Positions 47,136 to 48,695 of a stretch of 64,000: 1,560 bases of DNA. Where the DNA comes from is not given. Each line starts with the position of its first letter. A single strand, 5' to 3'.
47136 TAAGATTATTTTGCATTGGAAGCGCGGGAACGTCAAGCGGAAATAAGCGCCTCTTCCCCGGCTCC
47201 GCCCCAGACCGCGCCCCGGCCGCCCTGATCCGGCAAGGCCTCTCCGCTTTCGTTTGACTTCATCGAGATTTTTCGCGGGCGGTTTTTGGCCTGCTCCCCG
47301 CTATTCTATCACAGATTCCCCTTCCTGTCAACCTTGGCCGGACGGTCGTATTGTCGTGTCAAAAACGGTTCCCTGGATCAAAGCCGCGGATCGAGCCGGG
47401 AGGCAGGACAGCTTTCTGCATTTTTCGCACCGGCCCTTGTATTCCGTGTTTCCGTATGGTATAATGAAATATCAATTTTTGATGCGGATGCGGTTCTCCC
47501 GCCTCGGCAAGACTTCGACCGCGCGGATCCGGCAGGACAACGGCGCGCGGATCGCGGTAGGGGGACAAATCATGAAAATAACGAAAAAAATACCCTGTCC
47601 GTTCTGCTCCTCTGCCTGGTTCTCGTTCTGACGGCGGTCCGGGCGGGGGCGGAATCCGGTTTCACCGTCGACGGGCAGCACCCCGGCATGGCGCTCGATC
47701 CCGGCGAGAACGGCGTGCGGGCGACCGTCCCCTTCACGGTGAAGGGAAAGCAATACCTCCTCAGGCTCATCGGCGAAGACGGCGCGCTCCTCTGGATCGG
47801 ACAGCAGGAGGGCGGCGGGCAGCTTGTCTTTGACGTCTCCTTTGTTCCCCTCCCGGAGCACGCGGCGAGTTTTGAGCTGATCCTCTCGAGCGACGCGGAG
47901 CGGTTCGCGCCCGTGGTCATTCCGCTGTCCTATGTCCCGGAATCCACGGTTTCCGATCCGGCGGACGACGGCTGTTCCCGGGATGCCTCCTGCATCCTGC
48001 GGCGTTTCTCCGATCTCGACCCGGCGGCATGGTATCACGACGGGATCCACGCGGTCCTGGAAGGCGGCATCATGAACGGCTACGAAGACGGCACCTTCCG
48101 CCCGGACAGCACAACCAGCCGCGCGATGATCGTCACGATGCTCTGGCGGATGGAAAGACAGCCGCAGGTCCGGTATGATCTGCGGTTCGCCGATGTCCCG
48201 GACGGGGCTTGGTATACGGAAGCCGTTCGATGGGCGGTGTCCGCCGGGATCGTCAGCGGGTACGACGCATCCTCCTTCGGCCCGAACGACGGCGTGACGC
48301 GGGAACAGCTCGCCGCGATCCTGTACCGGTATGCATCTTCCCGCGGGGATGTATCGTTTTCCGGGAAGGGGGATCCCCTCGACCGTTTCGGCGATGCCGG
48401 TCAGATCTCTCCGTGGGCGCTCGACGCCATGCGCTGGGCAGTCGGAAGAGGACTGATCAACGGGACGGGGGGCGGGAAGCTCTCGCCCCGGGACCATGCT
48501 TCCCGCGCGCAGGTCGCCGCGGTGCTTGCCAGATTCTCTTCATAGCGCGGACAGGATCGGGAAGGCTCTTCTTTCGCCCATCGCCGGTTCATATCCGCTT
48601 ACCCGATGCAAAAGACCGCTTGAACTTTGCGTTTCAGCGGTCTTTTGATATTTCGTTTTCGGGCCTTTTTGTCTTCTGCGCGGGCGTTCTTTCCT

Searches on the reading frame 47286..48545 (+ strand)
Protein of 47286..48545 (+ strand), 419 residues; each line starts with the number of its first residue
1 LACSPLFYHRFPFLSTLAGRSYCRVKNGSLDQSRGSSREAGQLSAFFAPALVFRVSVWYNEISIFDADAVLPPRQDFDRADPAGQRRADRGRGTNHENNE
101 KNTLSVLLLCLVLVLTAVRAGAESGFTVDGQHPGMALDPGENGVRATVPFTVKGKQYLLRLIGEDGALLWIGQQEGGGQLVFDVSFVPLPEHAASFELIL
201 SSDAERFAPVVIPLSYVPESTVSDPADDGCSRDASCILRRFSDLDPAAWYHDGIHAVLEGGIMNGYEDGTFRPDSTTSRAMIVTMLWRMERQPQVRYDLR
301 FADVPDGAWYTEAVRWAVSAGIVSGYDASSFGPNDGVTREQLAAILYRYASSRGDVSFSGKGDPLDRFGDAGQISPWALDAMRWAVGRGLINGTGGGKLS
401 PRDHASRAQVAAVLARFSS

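Call 25: search_protein_families(library=pfam, proteins=[window:47286-48545:+], max_evalue=0.00001)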
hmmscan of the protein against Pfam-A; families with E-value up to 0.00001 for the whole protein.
window:47286-48545:+ (419 aa): 1 family
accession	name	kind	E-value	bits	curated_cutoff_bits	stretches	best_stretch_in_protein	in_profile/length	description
PF00395.25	SLH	-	4e-38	129.6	20.8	3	300-343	1-44/44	S-layer homology domain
